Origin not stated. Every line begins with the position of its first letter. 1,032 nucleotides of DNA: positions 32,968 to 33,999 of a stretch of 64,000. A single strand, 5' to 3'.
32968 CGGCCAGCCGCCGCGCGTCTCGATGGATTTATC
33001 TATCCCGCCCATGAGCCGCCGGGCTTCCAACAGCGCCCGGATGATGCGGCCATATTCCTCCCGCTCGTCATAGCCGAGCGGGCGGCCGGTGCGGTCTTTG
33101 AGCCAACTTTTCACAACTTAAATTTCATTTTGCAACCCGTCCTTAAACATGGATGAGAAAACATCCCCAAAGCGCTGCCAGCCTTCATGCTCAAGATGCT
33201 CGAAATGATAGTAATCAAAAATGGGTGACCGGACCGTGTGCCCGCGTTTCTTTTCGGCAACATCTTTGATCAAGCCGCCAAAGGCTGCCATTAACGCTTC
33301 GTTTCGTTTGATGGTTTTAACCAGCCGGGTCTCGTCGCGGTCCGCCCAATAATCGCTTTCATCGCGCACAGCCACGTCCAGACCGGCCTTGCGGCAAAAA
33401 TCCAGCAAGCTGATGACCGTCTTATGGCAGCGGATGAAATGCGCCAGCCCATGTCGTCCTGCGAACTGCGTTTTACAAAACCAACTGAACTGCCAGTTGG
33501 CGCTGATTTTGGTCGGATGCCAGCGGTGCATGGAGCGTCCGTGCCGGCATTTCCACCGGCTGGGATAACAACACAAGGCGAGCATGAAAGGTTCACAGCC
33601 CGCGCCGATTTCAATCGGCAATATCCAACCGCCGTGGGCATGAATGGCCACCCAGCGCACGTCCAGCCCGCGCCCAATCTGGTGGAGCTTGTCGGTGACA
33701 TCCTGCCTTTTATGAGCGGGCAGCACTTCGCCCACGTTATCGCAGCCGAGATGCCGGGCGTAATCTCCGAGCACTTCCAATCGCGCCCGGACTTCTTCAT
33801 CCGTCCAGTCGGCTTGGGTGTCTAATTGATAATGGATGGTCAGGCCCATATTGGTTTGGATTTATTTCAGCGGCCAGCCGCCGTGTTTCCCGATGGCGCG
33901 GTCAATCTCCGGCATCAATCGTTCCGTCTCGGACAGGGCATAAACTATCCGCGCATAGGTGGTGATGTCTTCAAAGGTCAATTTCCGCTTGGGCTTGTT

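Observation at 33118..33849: Orphan 243-aa Cys/His-rich ORF wedged between an RM gene and an RM-tail relic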

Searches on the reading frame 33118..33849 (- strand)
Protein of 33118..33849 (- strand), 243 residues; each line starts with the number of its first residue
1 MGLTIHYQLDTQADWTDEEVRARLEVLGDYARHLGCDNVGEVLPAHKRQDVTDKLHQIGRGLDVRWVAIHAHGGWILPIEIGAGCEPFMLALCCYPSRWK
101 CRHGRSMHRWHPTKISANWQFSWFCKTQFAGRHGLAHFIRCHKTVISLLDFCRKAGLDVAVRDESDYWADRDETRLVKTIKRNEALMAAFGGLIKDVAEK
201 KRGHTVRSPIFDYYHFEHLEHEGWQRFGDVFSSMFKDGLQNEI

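Call 4: search_protein_families(library=pfam, proteins=[window:33118-33849:-], max_evalue=0.1)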
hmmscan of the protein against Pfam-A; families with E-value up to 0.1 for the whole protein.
window:33118-33849:- (243 aa): 0 families

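Call 5: search_protein_families(library=ncbifam, proteins=[window:33118-33849:-], max_evalue=0.1)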
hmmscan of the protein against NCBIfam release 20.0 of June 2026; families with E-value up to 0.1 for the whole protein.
window:33118-33849:- (243 aa): 0 families

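Call 6: search_protein_families(library=padloc, proteins=[window:33118-33849:-], max_evalue=0.1)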
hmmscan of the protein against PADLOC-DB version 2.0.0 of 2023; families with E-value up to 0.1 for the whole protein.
window:33118-33849:- (243 aa): 0 families

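Call 7: find_homologous_proteins(query=window:33118-33849:-, max_evalue=0.001)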
Query window:33118-33849:- (243 aa): 133 proteins with E <= 0.001 among 555 candidates; the best 120 are listed.
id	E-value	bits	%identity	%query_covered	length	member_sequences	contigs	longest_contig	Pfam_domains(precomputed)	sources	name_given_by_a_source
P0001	6.9e-170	581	100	100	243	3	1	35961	-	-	-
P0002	3.0e-135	468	79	100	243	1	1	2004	-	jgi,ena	-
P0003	1.5e-107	377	65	96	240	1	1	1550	-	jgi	jgi:hypothetical protein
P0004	1.9e-106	373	62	98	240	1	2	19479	-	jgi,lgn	jgi:hypothetical protein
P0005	1.8e-103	363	62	98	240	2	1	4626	-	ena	-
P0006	8.2e-103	361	60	98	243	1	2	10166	-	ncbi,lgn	-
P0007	2.4e-102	360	61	97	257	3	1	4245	-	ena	-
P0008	5.0e-102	359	61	98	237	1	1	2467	-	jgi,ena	-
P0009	6.4e-102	358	62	96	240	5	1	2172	-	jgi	jgi:hypothetical protein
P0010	2.0e-101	357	60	97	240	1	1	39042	-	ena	-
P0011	1.4e-100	354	60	100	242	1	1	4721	-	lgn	-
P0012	2.2e-100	353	61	97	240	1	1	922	-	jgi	-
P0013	1.3e-98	348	58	99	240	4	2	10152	-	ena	-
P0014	3.9e-98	346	59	96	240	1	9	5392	-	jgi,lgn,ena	jgi:hypothetical protein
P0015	5.7e-97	342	62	96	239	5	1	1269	-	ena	-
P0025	2.7e-82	294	56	97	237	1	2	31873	-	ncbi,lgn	-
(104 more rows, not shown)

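Call 9: search_protein_families(library=phrogs, proteins=[window:33118-33849:-], max_evalue=0.1)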
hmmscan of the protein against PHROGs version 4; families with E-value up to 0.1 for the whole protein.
window:33118-33849:- (243 aa): 0 families

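Call 12: find_encoding_contigs(protein=P0006, flank=8000, max_places=3)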
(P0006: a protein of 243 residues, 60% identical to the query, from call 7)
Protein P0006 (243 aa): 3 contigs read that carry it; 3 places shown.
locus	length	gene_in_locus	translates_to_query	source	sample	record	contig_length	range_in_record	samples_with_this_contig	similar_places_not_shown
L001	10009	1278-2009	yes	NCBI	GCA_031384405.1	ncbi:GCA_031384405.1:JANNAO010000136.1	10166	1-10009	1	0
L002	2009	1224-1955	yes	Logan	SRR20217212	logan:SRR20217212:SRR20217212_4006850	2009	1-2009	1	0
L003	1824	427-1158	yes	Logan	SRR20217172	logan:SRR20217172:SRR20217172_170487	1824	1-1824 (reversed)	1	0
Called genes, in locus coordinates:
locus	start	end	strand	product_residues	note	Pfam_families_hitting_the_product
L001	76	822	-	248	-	-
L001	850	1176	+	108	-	-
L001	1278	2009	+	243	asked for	-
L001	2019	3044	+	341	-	PF13177:DNA_pol3_delta2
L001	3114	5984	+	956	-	PF13174:TPR_6 (faint), PF13371:TPR_9 (faint), PF13432:TPR_16 (faint), PF00515:TPR_1 (faint), PF07719:TPR_2 (faint), PF13176:TPR_7 (faint), PF13181:TPR_8 (faint), PF13414:TPR_11 (faint), +4 more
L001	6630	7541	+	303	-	PF01261:AP_endonuc_2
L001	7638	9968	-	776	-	PF02554:CstA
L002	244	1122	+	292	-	PF02086:MethyltransfD12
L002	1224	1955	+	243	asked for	-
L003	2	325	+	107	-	?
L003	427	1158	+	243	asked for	-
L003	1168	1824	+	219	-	?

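Call 13: find_encoding_contigs(protein=P0010, flank=8000, max_places=3)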
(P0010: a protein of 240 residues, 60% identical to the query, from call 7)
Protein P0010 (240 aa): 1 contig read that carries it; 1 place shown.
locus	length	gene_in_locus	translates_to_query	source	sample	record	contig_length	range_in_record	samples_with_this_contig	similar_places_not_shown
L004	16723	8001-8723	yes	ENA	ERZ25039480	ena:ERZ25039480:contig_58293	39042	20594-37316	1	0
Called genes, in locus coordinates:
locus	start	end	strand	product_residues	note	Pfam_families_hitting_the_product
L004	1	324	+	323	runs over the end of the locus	PF13306:LRR_5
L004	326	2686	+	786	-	-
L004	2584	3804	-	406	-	PF00512:HisKA, PF02518:HATPase_c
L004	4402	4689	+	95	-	-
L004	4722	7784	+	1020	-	PF02384:N6_Mtase (weak), PF18135:Type_ISP_C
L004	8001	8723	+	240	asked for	-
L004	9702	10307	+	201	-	PF00072:Response_reg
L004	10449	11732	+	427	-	PF00512:HisKA, PF02518:HATPase_c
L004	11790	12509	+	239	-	PF00072:Response_reg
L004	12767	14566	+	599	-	PF05935:Arylsulfotrans, PF14269:Arylsulfotran_2 (weak)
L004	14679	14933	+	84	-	PF01192:RNA_pol_Rpb6 (weak)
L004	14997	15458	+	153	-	PF01668:SmpB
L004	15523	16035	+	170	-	PF01230:HIT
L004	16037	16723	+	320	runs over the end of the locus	PF02562:PhoH, PF13245:AAA_19 (weak), PF13604:AAA_30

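Call 14: find_related_loci(query=A1, collection=genome_contigs, flank=6000)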
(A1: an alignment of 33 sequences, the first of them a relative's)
Query A1 (243 aa) in genome_contigs; peptide patterns used: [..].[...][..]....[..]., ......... (x = any residue, [..] = any of these).
321 stretches matched a pattern; 255 encode a relative of the query (tblastn E <= 1e-3); the best 80 are kept; 80 distinct loci.
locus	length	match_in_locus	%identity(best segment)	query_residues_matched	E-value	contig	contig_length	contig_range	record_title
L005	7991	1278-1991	60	1-238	2e-103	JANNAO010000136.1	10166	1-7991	MAG: Verrucomicrobiota bacterium isolate OTE_78_metabat_453 OTE_78_k141_3258132, whole genome shotgun sequence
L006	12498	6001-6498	59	67-232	2e-68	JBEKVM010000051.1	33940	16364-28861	MAG: Verrucomicrobiota bacterium isolate SPRUCE 604 SPRUCE_604_51, whole genome shotgun sequence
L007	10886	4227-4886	41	1-228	2e-49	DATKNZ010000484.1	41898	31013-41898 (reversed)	MAG TPA_asm: Candidatus Acidoferrum sp. isolate SMAG_U14751 k141_2652213, whole genome shotgun sequence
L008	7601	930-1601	41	1-228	2e-48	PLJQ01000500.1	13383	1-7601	MAG: Limisphaerales bacterium isolate palsa_1396 73.20110800_P1M.49_contig_31999, whole genome shotgun sequence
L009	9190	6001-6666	39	1-228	7e-48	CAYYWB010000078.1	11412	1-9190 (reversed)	MAG TPA_asm: uncultured Bifidobacteriaceae bacterium isolate binchicken_co3_427 genome assembly, contig: NODE_18485_leng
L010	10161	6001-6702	38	1-234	5e-47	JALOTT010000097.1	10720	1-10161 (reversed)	MAG: Verrucomicrobia bacterium isolate Prado240 scaffold_10423, whole genome shotgun sequence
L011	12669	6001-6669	38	1-227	7e-47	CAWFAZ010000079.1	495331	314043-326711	MAG: uncultured Verrucomicrobiae bacterium isolate MFD01112.bin.2.19 genome assembly, contig: contig_8750, whole genome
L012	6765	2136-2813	36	1-234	2e-45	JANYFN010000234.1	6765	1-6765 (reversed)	MAG: Limisphaerales bacterium isolate 339R_metabinner_32 339R_k141_1695217, whole genome shotgun sequence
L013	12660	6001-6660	40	1-228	2e-44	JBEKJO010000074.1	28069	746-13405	MAG: Verrucomicrobiota bacterium isolate SPRUCE 325 SPRUCE_325_74, whole genome shotgun sequence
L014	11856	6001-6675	38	1-229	3e-44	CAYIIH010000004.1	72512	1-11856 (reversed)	MAG TPA_asm: uncultured Verrucomicrobiota bacterium isolate ERP119705_co20_532 genome assembly, contig: NODE_179_length_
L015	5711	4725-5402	39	1-228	9e-43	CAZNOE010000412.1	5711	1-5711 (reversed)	MAG TPA_asm: uncultured Bifidobacteriaceae bacterium isolate SRP119689_co1_68 genome assembly, contig: NODE_23471_length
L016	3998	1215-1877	36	1-228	3e-41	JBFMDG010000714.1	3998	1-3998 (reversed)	MAG: Verrucomicrobiota bacterium isolate MAG213 MAG213_714, whole genome shotgun sequence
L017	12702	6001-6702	37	1-238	3e-46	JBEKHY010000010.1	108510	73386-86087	MAG: Verrucomicrobiota bacterium isolate SPRUCE 288 SPRUCE_288_10, whole genome shotgun sequence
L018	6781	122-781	35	1-223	3e-39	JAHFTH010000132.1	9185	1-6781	MAG: Lacunisphaera sp. isolate nzgw616 NODE_11632_length_9186_cov_3.548483, whole genome shotgun sequence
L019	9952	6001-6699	33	1-236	1e-38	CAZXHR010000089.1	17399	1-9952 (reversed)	MAG TPA_asm: uncultured Opitutaceae bacterium isolate SRP167436_co1_97 genome assembly, contig: NODE_5242_length_17399_c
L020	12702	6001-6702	34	1-236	4e-38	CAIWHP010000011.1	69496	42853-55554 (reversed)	MAG: uncultured Lentisphaerae bacterium isolate Loclat_bin-07389 genome assembly, contig: bin-07389:011/280, whole genom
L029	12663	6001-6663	33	1-223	2e-33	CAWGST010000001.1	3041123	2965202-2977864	MAG: uncultured Verrucomicrobiae bacterium isolate MFD05580.bin.1.36 genome assembly, contig: contig_2078, whole genome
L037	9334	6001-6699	35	1-229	1e-31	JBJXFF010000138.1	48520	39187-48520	MAG: Pirellulaceae bacterium isolate F1F2.bin.526 k127_8726945, whole genome shotgun sequence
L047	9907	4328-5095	32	1-236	6e-29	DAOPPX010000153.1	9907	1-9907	MAG TPA_asm: Verrucomicrobiota bacterium isolate AMR_MDS_1537 NODE_7761_length_9907_cov_50.739951, whole genome shotgun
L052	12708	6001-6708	33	1-223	6e-28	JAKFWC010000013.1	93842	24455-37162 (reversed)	MAG: Planctomycetaceae bacterium isolate D4_Bin_7 D4_0000135, whole genome shotgun sequence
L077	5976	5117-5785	28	1-223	5e-25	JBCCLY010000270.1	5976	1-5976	MAG: Cyanobacteria bacterium P01_C01_bin.38 k141_1383721_length_5976_cov_60.8499, whole genome shotgun sequence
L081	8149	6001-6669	30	1-223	2e-24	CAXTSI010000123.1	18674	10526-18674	MAG TPA_asm: uncultured bacterium isolate public_SRR14721957_metawrap_bin.4 genome assembly, contig: public_SRR14721957_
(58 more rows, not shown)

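Call 15: find_encoding_contigs(protein=P0004, flank=8000, max_places=2)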
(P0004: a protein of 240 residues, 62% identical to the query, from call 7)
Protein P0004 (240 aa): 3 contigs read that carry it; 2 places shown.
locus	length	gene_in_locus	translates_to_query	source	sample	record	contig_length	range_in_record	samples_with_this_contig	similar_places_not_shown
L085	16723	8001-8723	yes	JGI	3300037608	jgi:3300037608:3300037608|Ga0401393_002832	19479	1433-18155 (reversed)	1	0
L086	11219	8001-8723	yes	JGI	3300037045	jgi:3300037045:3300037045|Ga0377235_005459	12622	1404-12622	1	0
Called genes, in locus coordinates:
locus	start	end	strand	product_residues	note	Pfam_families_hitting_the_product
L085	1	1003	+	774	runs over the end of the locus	?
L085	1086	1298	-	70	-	-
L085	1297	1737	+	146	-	PF20464:MmeI_N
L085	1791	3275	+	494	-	PF07669:Eco57I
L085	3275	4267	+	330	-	PF17728:BsuBI_PstI_RE_N, PF06616:BsuBI_PstI_RE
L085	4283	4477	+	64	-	-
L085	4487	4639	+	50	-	-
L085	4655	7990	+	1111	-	PF02384:N6_Mtase (weak), PF18135:Type_ISP_C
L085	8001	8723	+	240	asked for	-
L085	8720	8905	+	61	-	-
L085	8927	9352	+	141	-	PF02810:SEC-C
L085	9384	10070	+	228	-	-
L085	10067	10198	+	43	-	-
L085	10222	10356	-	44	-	-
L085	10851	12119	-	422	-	-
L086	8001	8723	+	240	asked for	-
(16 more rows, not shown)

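Call 16: find_encoding_contigs(protein=P0025, flank=8000, max_places=2)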
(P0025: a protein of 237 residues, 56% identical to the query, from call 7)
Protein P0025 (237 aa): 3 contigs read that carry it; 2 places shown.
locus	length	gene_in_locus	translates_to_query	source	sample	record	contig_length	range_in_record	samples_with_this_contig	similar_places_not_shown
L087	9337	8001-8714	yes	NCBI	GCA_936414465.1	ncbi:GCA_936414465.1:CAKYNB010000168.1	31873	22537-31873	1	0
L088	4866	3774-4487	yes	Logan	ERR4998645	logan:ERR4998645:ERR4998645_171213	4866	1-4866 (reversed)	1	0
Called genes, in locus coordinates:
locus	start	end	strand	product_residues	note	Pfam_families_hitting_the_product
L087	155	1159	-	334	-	-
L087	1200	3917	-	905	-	PF12419:DUF3670, PF00176:SNF2-rel_dom, PF00271:Helicase_C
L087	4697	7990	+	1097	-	PF02384:N6_Mtase (faint), PF07669:Eco57I (weak), PF18135:Type_ISP_C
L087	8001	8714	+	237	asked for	-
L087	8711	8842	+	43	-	-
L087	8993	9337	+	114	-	?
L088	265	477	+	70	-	-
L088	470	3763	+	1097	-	PF02384:N6_Mtase (faint), PF07669:Eco57I (weak), PF18135:Type_ISP_C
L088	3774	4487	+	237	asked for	-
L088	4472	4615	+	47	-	-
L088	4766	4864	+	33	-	?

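Call 18: search_protein_representatives(protein=window:33118-33849:-)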
Query: 243 residues. Proteins with E-value up to 0.001 (for the whole library): 758; up to 1e-10: 403; up to 1e-30: 5. The best 150 are listed.
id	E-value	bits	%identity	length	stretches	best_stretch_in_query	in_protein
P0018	4.5e-97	340.8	57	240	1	1-235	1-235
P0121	4.9e-36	140.7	38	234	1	1-232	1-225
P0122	9.6e-33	129.9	43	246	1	68-230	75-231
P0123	1.5e-32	129.3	36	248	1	1-231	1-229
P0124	2.2e-31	125.4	43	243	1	56-231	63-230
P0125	6.3e-30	120.6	34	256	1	1-231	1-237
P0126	7.1e-30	120.5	42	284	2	82-236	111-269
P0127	2.4e-29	118.7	34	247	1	1-224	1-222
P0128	3.0e-29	118.4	35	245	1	1-230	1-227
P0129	3.5e-29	118.2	38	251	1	1-224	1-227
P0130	3.3e-28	115.0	37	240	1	1-225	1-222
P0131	4.1e-28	114.7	36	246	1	1-224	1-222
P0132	3.5e-27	111.6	38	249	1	69-231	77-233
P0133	6.6e-27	110.7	52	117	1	124-228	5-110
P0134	9.0e-27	110.3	38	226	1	1-223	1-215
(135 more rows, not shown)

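Call 22: predict_structure(alignment_id=A1)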
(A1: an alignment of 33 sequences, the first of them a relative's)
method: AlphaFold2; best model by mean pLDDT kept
length: 243 residues; sequences in the alignment: 33
mean_pLDDT: 92.6   pTM: 0.86
mean pLDDT of the five models: 92.6, 92.4, 92.3, 92.2, 90.8
residues with pLDDT >= 90: 181; 70-90: 61; 50-70: 1; < 50: 0
segments of 3 or more residues with pLDDT < 50: none
pLDDT, mean of each block of 10 residues (from residue 1): 91 96 98 98 97 90 89 97 96 95 81 92 92 92 98 98 96 96 92 90 83 89 95 86 75
secondary structure, 60 per line:
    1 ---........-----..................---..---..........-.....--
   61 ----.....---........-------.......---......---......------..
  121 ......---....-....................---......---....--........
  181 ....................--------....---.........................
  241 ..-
elements in order: E4-11 H17-34 H45-52 E54-58 E65-69 E73-80 E88-94 E98-103 E107-112 E119-126 H130-133 H135-154 E158-163 H167-170 H173-200 H209-212 H216-242

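Call 25: search_solved_structures(query=A1, max_evalue=10, show_alignments=2)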
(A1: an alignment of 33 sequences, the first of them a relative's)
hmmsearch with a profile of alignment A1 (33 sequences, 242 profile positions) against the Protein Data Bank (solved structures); distinct sequences matched with E-value up to 10: 0.

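Call 27: fold_search(model_id=the predicted structure, library=pdb)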
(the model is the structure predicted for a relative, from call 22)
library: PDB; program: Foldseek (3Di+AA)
matches with E <= 10: 673; with E <= 0.001: 0
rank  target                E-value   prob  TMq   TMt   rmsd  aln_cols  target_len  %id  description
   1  9i2q_C                3.1e-02  0.08  0.13  0.07  19.9       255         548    8  Wzc-K540M-3YE MgADP C1 (released 2025-04-30)
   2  7nhr_B                5.2e-02  0.07  0.13  0.07  20.0       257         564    8  Putative transmembrane protein Wzc K540M C1 (released 2021-08-25)
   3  8apz_A                7.7e-02  0.38  0.21  0.14  11.4       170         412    9  Crystal structure of wild-type L-N-Carbamoylase from Sinorhizobium meliloti (released 2022-11-16)
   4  8aq0_A                7.7e-02  0.35  0.21  0.14  11.4       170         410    9  Crystal structure of L-N-Carbamoylase from Sinorhizobium meliloti mutant L217G/F329C (released 2022-11-16)
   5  9bh5_AU               8.2e-02  0.33  0.19  0.34  11.7       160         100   13  High-resolution C. elegans 80S ribosome structure - class 1 (released 2024-09-04)
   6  8apz_B                8.7e-02  0.35  0.21  0.14  11.4       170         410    9  Crystal structure of wild-type L-N-Carbamoylase from Sinorhizobium meliloti (released 2022-11-16)
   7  9exq_C                8.7e-02  0.06  0.11  0.07  19.8       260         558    8  Wzc-K540M-3YE-N711Y MgADP C1 (released 2025-04-23)
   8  1vr7_A                1.4e-01  0.38  0.23  0.37  10.3       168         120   10  Crystal structure of S-adenosylmethionine decarboxylase proenzyme (TM0655) from THERMOTOGA MARITIMA at 1.2 A resolutio (released 2005-03-15)
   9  8rdv_JY               1.5e-01  0.28  0.19  0.33   8.5       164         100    8  Cryo-EM structure of P. urativorans 70S ribosome in complex with hibernation factor Balon, mRNA and P-site tRNA (stru (released 2024-02-21)
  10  7nhr_E                1.5e-01  0.09  0.16  0.09  20.0       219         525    6  Putative transmembrane protein Wzc K540M C1 (released 2021-08-25)
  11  3j7p_SU               1.5e-01  0.33  0.21  0.37   9.0       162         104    6  Structure of the 80S mammalian ribosome bound to eEF2 (released 2014-09-03)
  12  3c0t_A                1.6e-01  0.23  0.23  0.27  11.6       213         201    8  Structure of the Schizosaccharomyces pombe Mediator subcomplex Med8C/18 (released 2008-04-22)
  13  5yil_B                1.7e-01  0.14  0.23  0.08  23.0       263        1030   11  Hoisting-loop in bacterial multidrug exporter AcrB is a highly flexible hinge that enables the large motion of the sub (released 2017-11-15)
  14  3n5f_A                2.2e-01  0.20  0.22  0.15  12.4       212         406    9  Crystal Structure of L-N-carbamoylase from Geobacillus stearothermophilus CECT43 (released 2011-05-25)
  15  9g9g_D                2.2e-01  0.15  0.21  0.24  18.6       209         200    8  CryoEM structure of Enterococcus italicus Csm-crRNA-CTR1 complex (4.3) bound to AMPNPP (released 2025-01-29)
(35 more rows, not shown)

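Call 28: fold_search(model_id=the predicted structure, library=viral)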
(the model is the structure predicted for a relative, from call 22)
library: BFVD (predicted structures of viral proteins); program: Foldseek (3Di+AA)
matches with E <= 10: 508; with E <= 0.001: 0
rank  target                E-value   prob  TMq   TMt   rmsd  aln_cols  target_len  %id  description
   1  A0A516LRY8            2.7e-02  0.80  0.24  0.41   9.2       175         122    8  (no name in the UniProt tables at hand)
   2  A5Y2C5                3.4e-02  0.30  0.23  0.14  11.6       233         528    8  (no name in the UniProt tables at hand)
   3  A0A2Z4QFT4            5.1e-02  0.57  0.26  0.25  11.4       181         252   17  (no name in the UniProt tables at hand)
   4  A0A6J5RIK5            6.8e-02  0.47  0.21  0.29  10.0       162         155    5  Uncharacterized protein [uncultured Caudovirales phage]
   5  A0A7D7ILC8            1.5e-01  0.14  0.17  0.25  14.2       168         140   10  (no name in the UniProt tables at hand)
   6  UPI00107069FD         1.5e-01  0.09  0.11  0.10  16.7       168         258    9  (no name look-up for this kind of identifier)
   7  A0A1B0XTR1            1.8e-01  0.47  0.25  0.42  12.0       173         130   13  (no name in the UniProt tables at hand)
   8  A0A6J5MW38            1.9e-01  0.14  0.25  0.17  17.2       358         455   11  Uncharacterized protein [uncultured Caudovirales phage]
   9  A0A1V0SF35            2.0e-01  0.08  0.15  0.16  15.3       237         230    6  Uncharacterized protein [Hokovirus HKV1]
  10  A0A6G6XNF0            2.2e-01  0.54  0.26  0.42   8.4       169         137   11  (no name in the UniProt tables at hand)
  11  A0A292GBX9            2.2e-01  0.08  0.14  0.15  14.8       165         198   14  (no name in the UniProt tables at hand)
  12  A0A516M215            2.2e-01  0.07  0.15  0.14  20.1       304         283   10  (no name in the UniProt tables at hand)
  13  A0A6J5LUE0            2.3e-01  0.07  0.11  0.16  17.8       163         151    7  Uncharacterized protein [uncultured Caudovirales phage]
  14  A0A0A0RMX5            2.6e-01  0.35  0.16  0.38   5.6        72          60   17  Uncharacterized protein [Bacillus phage Moonbeam]
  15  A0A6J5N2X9            3.2e-01  0.05  0.11  0.17  18.7       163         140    8  Phage major tail protein TP901-1 [uncultured Caudovirales phage]
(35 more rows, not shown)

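Call 33: search_protein_families(library=pfam, alignment_id=A2, max_evalue=0.001)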
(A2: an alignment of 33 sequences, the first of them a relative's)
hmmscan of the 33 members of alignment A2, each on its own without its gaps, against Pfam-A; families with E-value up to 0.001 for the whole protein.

A. member 1, L007:722-4156:+ (1145 aa): 2 families
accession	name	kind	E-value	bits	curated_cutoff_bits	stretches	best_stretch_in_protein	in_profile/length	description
PF07669.17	Eco57I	-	2.5e-14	54.2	25.3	1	480-744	2-153/171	Eco57I restriction-modification methylase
PF02384.22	N6_Mtase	-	2.9e-10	40.4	20.4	1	394-501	2-100/311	N-6 DNA Methylase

B. families by the number of members that match (of 33 scanned): 42 families (the first 25 are shown)
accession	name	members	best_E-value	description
PF07669.17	Eco57I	9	2.4e-43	Eco57I restriction-modification methylase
PF02384.22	N6_Mtase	8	1.7e-19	N-6 DNA Methylase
PF20473.4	MmeI_Mtase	6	6.6e-34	MmeI, DNA-methyltransferase domain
PF00004.35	AAA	4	7.5e-26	ATPase family associated with various cellular activities (AAA)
PF00589.27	Phage_integrase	2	1.6e-26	Phage integrase family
PF13649.12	Methyltransf_25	2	3.5e-26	Methyltransferase domain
PF20464.3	MmeI_N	2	7.9e-26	MmeI, N-terminal domain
PF20465.4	MmeI_hel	2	1.2e-14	MmeI, helicase spacer domain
PF20466.3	MmeI_TRD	2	4.3e-13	MmeI, target recognition domain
PF12950.13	TaqI_C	2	6.3e-07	TaqI-like C-terminal specificity domain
PF04313.20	HSDR_N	2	5.3e-06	Type I restriction enzyme R protein N terminus (HSDR_N)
PF01170.24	UPF0020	2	1.9e-05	RMKL-like, methyltransferase domain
PF20467.3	MmeI_C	2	0.00027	MmeI, C-terminal domain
PF07394.17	DUF1501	1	3.3e-152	Protein of unknown function (DUF1501)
PF14067.11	LssY_C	1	1.6e-67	LssY C-terminus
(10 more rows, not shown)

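Call 34: search_protein_families(library=pfam, alignment_id=A3, max_evalue=0.001)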
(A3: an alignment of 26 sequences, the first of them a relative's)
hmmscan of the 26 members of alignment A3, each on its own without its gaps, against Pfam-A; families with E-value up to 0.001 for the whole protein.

A. member 1, L013:6741-8333:+ (531 aa): 0 families

B. families by the number of members that match (of 26 scanned): 22 families
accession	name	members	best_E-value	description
PF01702.25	TGT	1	9.3e-146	Queuine tRNA-ribosyltransferase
PF00365.25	PFK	1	3.9e-106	Phosphofructokinase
PF00176.29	SNF2-rel_dom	1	2.5e-61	SNF2-related domain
PF21445.3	ADDB_N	1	4.4e-57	ADDB, N-terminal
PF13177.12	DNA_pol3_delta2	1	3.6e-47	DNA polymerase III, delta subunit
PF12419.13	DUF3670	1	4.8e-33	SNF2 Helicase protein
PF00295.23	Glyco_hydro_28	1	9.3e-28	Glycosyl hydrolases family 28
PF01272.25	GreA_GreB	1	8.9e-22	Transcription elongation factor, GreA/GreB, C-term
PF00271.37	Helicase_C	1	3.8e-20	Helicase conserved C-terminal domain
PF07690.21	MFS_1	1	4.4e-16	Major Facilitator Superfamily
PF09752.15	ABHD18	1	2.3e-11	Alpha/beta hydrolase domain containing 18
PF05430.17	Methyltransf_30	1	4.9e-11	S-adenosyl-L-methionine-dependent methyltransferase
PF12705.13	PDDEXK_1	1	1.2e-10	PD-(D/E)XK nuclease superfamily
PF14235.11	DUF4337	1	4.2e-10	Domain of unknown function (DUF4337)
PF12708.12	Pect-lyase_RHGA_epim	1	5.3e-09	Rhamnogalacturonase A/epimerase, pectate lyase-like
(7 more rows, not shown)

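Call 38: find_related_loci(query=window:33118-33849:-, collection=metagenome_contigs, flank=6000)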
Query window:33118-33849:- (243 aa) in metagenome_contigs; peptide patterns used: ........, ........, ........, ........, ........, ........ (x = any residue, [..] = any of these).
67 stretches matched a pattern; 11 encode a relative of the query (tblastn E <= 1e-3); 11 distinct loci.
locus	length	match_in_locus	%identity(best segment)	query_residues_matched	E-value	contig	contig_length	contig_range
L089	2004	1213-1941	79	1-243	1e-144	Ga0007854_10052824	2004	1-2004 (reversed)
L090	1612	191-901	61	1-237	1e-111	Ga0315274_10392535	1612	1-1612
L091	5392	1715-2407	60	1-231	8e-101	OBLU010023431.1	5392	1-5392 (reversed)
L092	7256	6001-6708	57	1-236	8e-99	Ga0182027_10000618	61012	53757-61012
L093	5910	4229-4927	56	1-236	7e-90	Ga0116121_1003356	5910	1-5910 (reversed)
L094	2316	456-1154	56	1-236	6e-93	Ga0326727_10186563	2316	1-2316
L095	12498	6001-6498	60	67-232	2e-70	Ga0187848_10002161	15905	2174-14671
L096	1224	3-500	59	70-236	3e-68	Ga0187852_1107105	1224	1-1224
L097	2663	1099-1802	39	1-236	3e-49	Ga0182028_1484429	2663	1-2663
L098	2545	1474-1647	37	122-188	9e-6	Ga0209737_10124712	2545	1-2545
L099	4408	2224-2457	31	22-100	1e-4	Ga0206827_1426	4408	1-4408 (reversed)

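Call 64: search_protein_families(library=pfam, alignment_id=A4, max_evalue=0.05)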
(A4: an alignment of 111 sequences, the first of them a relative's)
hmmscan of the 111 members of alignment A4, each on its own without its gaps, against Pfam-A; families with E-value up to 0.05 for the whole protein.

A. member 1, P0001 (243 aa): 0 families

B. families by the number of members that match (of 111 scanned): 9 families
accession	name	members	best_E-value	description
PF11171.13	DUF2958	1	1.9e-11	Protein of unknown function (DUF2958)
PF08972.17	DUF1902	1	0.0011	Domain of unknown function (DUF1902)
PF11367.14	Tail_completion_gp17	1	0.0036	Tail completion protein gp17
PF14488.12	DUF4434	1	0.017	Domain of unknown function (DUF4434)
PF00890.30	FAD_binding_2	1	0.024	FAD binding domain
PF18870.6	HEPN_RES_NTD1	1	0.027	HEPN/RES N-terminal domain 1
PF21253.3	Mann_GBD_bact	1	0.034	Mannanase, galactose-binding domain-like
PF10165.14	Ric8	1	0.037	Guanine nucleotide exchange factor synembryn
PF08827.16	DUF1805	1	0.043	Domain of unknown function (DUF1805)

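Call 65: search_solved_structures(query=A4, max_evalue=10)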
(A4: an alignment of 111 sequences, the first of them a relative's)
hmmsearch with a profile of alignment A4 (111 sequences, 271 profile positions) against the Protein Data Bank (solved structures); distinct sequences matched with E-value up to 10: 0.
